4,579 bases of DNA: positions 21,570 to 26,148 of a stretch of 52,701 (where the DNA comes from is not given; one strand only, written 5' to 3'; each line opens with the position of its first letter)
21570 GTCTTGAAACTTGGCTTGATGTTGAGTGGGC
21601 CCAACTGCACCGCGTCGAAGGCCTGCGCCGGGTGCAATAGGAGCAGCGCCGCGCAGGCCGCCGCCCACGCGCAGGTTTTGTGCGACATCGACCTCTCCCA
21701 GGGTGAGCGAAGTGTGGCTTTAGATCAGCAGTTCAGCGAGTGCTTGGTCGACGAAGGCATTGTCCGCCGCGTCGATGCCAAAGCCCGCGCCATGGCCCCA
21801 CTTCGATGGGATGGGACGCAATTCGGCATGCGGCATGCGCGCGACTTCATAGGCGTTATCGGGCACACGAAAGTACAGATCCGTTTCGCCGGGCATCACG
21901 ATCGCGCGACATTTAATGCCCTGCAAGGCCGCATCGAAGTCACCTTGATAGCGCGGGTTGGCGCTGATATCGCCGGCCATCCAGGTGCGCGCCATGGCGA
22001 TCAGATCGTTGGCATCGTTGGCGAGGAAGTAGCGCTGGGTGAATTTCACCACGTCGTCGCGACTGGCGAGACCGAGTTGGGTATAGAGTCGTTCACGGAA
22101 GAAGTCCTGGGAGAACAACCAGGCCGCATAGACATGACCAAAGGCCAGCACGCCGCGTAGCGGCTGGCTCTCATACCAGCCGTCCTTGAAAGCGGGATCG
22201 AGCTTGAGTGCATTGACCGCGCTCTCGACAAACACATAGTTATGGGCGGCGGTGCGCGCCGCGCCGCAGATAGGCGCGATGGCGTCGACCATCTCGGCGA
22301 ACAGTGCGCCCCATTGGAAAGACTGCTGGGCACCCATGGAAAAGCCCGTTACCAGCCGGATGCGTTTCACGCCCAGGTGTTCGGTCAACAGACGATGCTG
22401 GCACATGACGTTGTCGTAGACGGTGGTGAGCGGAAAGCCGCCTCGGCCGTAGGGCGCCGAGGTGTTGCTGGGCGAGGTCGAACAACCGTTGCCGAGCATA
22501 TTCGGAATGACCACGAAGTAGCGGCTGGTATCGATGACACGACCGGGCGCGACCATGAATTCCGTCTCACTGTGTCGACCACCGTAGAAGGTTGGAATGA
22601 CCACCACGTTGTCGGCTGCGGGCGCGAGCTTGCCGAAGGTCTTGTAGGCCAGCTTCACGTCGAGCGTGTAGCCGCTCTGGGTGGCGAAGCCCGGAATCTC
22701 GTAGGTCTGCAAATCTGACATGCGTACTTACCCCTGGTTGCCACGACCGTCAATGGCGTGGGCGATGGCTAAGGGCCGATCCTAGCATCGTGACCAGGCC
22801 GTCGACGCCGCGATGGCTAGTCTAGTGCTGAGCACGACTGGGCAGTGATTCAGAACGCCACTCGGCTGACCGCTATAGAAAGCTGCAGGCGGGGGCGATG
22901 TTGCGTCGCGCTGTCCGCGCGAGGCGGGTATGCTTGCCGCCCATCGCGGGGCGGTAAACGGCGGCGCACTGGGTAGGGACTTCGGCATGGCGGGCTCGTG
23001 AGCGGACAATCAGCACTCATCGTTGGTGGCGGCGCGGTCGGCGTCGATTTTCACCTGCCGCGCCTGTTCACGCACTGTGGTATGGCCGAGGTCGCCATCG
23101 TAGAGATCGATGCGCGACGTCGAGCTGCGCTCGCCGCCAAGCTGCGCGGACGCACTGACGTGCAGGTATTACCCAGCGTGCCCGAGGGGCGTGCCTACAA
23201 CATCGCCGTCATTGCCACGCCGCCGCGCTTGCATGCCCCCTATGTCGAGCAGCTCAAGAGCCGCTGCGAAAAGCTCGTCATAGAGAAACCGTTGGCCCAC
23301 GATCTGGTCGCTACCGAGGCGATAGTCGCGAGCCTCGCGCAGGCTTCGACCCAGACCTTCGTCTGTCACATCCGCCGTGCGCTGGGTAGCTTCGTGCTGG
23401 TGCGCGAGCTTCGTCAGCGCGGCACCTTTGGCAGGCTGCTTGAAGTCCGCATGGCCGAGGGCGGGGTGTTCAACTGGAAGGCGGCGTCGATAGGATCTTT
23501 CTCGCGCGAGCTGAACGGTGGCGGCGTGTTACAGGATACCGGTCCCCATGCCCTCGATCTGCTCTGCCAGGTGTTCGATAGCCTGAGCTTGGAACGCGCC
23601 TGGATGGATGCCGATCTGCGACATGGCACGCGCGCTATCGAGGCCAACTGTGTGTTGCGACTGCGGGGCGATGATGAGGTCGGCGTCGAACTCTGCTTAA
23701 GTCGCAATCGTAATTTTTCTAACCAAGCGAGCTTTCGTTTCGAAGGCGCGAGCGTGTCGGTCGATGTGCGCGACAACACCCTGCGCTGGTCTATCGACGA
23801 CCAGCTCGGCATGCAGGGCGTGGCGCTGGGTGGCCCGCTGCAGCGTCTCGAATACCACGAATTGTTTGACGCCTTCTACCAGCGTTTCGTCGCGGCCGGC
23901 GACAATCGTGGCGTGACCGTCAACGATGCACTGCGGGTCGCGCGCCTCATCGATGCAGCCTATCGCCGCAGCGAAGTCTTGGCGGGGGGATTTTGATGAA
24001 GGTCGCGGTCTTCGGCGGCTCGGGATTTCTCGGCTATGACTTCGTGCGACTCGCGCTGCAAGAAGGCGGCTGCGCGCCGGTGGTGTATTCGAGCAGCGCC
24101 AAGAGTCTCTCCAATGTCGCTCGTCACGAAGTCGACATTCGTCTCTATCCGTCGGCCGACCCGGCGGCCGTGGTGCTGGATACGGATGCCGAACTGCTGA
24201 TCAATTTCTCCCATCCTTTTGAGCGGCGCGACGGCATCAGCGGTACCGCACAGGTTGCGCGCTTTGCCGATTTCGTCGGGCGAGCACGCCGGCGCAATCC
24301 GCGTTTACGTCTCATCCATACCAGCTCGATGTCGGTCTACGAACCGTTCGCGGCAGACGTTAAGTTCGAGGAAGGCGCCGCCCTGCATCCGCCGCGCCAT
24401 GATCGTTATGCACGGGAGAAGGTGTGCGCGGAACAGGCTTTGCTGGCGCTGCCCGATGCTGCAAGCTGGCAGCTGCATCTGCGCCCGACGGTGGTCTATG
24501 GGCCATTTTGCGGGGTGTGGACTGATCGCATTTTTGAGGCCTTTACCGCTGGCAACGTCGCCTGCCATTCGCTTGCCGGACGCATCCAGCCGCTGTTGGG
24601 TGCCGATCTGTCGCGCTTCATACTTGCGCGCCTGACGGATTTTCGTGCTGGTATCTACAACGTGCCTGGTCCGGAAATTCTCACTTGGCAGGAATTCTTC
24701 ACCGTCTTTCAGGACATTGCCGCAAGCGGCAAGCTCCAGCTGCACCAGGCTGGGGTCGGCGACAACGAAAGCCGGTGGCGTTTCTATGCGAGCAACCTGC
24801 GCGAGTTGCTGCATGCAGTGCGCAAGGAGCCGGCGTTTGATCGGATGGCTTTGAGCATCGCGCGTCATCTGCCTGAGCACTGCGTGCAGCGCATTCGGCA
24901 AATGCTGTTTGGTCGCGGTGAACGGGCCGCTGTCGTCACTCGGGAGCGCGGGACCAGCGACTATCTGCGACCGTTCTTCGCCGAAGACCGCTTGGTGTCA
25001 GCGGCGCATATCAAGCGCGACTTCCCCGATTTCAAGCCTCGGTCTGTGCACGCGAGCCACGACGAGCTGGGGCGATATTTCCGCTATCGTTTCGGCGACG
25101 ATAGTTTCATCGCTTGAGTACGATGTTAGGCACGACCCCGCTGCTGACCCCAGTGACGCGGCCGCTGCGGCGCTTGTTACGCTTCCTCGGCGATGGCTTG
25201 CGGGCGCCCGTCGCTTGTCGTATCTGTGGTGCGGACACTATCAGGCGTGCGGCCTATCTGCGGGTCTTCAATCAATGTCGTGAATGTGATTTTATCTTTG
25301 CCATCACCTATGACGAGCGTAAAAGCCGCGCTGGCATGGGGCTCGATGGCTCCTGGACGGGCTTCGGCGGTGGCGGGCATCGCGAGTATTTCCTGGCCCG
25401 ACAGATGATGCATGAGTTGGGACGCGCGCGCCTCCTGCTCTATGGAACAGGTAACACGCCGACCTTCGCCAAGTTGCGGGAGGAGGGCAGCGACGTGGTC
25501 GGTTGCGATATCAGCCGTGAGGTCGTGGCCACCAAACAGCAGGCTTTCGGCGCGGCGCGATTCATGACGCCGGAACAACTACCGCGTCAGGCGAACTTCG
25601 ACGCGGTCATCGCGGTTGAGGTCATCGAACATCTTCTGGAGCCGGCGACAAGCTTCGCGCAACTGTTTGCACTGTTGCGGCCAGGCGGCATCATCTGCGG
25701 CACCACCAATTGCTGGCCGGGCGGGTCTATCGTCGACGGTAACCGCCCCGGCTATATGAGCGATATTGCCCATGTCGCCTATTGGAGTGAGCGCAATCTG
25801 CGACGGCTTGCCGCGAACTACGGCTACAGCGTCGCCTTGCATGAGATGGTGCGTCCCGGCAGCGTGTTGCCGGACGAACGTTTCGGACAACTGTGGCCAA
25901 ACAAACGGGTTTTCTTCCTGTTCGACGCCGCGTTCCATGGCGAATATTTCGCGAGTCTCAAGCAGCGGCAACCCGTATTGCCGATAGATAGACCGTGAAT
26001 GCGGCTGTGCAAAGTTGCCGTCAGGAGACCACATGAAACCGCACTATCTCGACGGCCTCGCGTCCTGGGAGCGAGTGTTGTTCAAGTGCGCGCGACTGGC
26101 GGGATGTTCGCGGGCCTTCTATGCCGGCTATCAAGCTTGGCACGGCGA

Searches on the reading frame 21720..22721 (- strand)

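Call 7: search_protein_families(library=pfam, proteins=[window:21720-22721:-], max_evalue=0.0001)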
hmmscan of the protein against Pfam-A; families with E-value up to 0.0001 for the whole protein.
window:21720-22721:- (333 aa): 1 family
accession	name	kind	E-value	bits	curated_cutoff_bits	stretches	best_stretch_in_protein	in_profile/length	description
PF00561.26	Abhydrolase_1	-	2.3e-13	50.8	25.8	1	39-231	3-168/245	alpha/beta hydrolase fold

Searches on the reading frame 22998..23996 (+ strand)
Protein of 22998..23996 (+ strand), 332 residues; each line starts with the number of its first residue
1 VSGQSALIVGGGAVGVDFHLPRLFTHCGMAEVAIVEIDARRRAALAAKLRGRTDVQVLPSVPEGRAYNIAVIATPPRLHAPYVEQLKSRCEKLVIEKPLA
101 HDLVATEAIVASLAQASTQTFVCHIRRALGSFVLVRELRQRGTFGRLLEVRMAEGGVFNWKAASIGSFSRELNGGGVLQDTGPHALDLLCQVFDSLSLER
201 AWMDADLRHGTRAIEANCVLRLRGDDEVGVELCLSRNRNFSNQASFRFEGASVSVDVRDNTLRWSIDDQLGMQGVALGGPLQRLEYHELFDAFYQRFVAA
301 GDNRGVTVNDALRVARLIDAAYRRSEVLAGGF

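Call 3: search_protein_families(library=pfam, proteins=[window:22998-23996:+], max_evalue=0.01)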
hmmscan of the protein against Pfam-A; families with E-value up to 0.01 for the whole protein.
window:22998-23996:+ (332 aa): 4 families
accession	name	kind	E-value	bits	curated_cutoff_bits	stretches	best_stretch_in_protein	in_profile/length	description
PF01408.29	GFO_IDH_MocA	-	3.5e-10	41.1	24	1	7-122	4-118/120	Oxidoreductase family, NAD-binding Rossmann fold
PF22725.1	GFO_IDH_MocA_C3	-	6.2e-09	36.4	27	1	133-250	2-118/124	GFO/IDH/MocA C-terminal domain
PF00479.28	G6PD_N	-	0.00013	23.1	22.1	1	65-126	105-173/183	Glucose-6-phosphate dehydrogenase, NAD binding domain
PF02894.22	GFO_IDH_MocA_C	-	0.0096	16.2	22.9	0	287-325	173-210/218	Oxidoreductase family, C-terminal alpha/beta domain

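Call 6: search_protein_families(library=ncbifam, proteins=[window:22998-23996:+], max_evalue=0.001)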
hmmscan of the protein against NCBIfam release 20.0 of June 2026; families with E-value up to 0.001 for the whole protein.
window:22998-23996:+ (332 aa): 4 families
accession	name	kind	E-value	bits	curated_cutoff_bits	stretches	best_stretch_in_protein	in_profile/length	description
TIGR04380.1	myo_inos_iolG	equivalog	7.5e-11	41.5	355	1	8-153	6-151/330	inositol 2-dehydrogenase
NF008607.0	PRK11579.1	subfamily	1.1e-09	37.7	330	1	8-196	9-192/346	oxidoreductase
NF052479.1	LevoglcsnDh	equivalog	1.8e-07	30.2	650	1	56-192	63-201/386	levoglucosan dehydrogenase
NF040723.1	UDP-GlcNAcDh_Arch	equivalog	3.8e-06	26.7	450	1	8-194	5-178/302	UDP-N-acetylglucosamine 3-dehydrogenase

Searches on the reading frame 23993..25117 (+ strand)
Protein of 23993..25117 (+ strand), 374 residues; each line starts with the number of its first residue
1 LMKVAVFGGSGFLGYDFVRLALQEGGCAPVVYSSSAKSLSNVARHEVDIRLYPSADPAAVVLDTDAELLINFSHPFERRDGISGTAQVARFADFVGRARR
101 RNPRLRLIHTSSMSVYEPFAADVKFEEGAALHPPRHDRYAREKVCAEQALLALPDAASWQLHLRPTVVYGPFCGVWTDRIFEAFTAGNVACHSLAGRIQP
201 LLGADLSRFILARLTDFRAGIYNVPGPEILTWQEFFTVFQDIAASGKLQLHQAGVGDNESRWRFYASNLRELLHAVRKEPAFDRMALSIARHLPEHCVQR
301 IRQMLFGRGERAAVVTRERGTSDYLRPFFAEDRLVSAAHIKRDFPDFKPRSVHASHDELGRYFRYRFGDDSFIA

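Call 3: search_protein_families(library=pfam, proteins=[window:23993-25117:+], max_evalue=0.01)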
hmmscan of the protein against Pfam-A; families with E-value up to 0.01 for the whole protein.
window:23993-25117:+ (374 aa): 2 families
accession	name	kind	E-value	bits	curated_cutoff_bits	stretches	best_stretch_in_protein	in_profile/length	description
PF01370.27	Epimerase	-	7.1e-10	39.1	20.9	1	5-172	2-176/240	NAD dependent epimerase/dehydratase family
PF01073.25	3Beta_HSD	-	3.9e-05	23.2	22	1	106-190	110-203/280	3-beta hydroxysteroid dehydrogenase/isomerase family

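Call 6: search_protein_families(library=ncbifam, proteins=[window:23993-25117:+], max_evalue=0.001)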
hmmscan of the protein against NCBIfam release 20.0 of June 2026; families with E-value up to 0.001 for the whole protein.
window:23993-25117:+ (374 aa): 1 family
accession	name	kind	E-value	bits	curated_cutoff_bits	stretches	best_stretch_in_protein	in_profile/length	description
NF042422.1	oxyalk_red_OleD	equivalog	3.8e-06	26.5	580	1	2-187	1-187/329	2-alkyl-3-oxoalkanoate reductase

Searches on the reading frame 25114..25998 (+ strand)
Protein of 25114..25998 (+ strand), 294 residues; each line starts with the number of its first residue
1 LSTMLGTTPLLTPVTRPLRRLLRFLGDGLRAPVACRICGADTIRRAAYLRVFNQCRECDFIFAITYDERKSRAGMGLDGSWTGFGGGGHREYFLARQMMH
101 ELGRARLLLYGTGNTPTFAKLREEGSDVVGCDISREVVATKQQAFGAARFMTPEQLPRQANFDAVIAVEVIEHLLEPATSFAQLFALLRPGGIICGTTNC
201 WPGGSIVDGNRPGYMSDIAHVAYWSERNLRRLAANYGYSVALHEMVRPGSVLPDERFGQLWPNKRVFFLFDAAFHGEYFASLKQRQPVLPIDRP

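Call 3: search_protein_families(library=pfam, proteins=[window:25114-25998:+], max_evalue=0.01)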
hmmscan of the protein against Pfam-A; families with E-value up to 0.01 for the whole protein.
window:25114-25998:+ (294 aa): 5 families
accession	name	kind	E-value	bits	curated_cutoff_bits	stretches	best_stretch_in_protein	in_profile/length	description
PF13489.12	Methyltransf_23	-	1.9e-15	57.4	27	1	103-240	22-161/164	Methyltransferase domain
PF08241.18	Methyltransf_11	-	3.3e-11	44.1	21.2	1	110-195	3-94/95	Methyltransferase domain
PF08242.18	Methyltransf_12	-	1.3e-10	42.3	30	1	111-194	6-98/98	Methyltransferase domain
PF13649.12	Methyltransf_25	-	2.9e-07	31.5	27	1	111-192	5-97/97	Methyltransferase domain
PF13847.12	Methyltransf_31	-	0.00038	20.6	27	1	110-198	10-111/145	Methyltransferase domain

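Call 6: search_protein_families(library=ncbifam, proteins=[window:25114-25998:+], max_evalue=0.001)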
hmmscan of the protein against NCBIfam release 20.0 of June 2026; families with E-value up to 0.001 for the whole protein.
window:25114-25998:+ (294 aa): 3 families
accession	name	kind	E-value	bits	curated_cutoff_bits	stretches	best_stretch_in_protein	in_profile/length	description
TIGR01983.1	UbiG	equivalog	1.8e-06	27.4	102.95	1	101-197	47-152/228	bifunctional 2-polyprenyl-6-hydroxyphenol methylase/3-demethylubiquinol 3-O-methyltransferase UbiG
NF045667.1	MTase_DVU1556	equivalog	2.9e-05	23.6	155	1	104-194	23-117/213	DVU_1556 family methyltransferase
NF008264.0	PRK11036.1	equivalog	0.00024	20.6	366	1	106-194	47-145/261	tRNA uridine 5-oxyacetic acid(34) methyltransferase CmoM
